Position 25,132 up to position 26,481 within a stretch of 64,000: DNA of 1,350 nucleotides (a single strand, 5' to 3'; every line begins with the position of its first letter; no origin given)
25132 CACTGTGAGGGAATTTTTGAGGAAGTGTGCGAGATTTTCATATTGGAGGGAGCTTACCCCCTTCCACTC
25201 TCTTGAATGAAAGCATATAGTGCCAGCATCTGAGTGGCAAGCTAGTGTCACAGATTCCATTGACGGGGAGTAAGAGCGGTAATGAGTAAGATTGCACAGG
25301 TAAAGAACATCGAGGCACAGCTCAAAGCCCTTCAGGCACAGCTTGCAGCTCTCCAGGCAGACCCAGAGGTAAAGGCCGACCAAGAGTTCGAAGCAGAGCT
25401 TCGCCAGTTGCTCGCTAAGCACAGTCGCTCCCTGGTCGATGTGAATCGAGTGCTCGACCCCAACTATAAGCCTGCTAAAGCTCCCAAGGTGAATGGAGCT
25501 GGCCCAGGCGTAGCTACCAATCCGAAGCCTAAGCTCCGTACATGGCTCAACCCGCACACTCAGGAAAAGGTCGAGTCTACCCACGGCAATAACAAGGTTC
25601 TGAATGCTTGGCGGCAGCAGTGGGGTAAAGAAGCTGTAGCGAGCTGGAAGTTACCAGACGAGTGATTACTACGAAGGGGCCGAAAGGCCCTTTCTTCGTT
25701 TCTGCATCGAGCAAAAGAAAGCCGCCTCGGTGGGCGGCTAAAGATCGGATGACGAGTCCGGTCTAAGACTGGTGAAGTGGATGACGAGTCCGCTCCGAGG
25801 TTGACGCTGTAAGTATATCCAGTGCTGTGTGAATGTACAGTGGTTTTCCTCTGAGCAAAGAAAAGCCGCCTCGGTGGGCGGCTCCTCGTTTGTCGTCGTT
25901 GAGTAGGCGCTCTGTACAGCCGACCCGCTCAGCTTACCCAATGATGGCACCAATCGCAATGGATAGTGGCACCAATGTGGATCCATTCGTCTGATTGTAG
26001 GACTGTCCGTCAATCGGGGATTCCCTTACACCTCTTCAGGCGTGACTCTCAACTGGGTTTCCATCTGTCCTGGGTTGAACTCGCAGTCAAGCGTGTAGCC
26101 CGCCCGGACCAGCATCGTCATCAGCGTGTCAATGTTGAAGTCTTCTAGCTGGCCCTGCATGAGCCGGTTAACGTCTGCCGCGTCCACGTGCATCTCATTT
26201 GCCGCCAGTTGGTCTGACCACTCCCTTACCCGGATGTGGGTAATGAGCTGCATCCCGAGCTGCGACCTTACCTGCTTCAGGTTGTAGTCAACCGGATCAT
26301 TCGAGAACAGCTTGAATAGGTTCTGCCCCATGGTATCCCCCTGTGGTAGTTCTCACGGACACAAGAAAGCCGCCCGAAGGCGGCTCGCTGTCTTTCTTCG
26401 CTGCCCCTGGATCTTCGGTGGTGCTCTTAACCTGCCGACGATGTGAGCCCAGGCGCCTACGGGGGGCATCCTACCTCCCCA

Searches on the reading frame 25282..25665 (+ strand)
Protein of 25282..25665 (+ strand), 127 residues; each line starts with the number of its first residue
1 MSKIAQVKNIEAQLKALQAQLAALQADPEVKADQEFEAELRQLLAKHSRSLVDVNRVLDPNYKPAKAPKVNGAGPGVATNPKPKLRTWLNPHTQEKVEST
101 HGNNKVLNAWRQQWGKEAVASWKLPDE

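Call 41: search_protein_families(library=ncbifam, proteins=[window:25282-25665:+], max_evalue=0.01)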
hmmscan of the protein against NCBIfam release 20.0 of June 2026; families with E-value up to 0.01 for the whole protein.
window:25282-25665:+ (127 aa): 2 families
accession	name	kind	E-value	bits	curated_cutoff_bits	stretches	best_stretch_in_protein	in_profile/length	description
NF041859.1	silencer_MvaTU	equivalog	2.6e-29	101.8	75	1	1-123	1-119/120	histone-like nucleoid-structuring protein, MvaT/MvaU family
NF041860.1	silencer_MvaT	exception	1.5e-28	99.5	180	1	1-123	1-121/125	histone-like nucleoid-structuring protein MvaT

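Call 120: search_protein_families(library=phrogs, proteins=[window:25282-25665:+], max_evalue=0.001)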
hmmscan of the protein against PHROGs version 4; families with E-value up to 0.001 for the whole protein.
window:25282-25665:+ (127 aa): 1 family
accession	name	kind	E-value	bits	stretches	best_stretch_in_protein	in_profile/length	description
phrog_34034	-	unknown function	1.8e-17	64.7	1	1-122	1-123/126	-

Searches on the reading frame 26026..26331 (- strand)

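Call 41: search_protein_families(library=ncbifam, proteins=[window:26026-26331:-], max_evalue=0.01)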
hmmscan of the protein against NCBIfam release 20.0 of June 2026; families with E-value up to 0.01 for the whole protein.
window:26026-26331:- (101 aa): 0 families

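Call 120: search_protein_families(library=phrogs, proteins=[window:26026-26331:-], max_evalue=0.001)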
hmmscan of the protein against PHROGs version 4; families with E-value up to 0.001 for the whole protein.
window:26026-26331:- (101 aa): 1 family
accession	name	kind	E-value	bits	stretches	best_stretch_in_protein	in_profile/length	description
phrog_2339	-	DNA, RNA and nucleotide metabolism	3.2e-13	50.5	1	11-87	12-88/98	HTH DNA binding protein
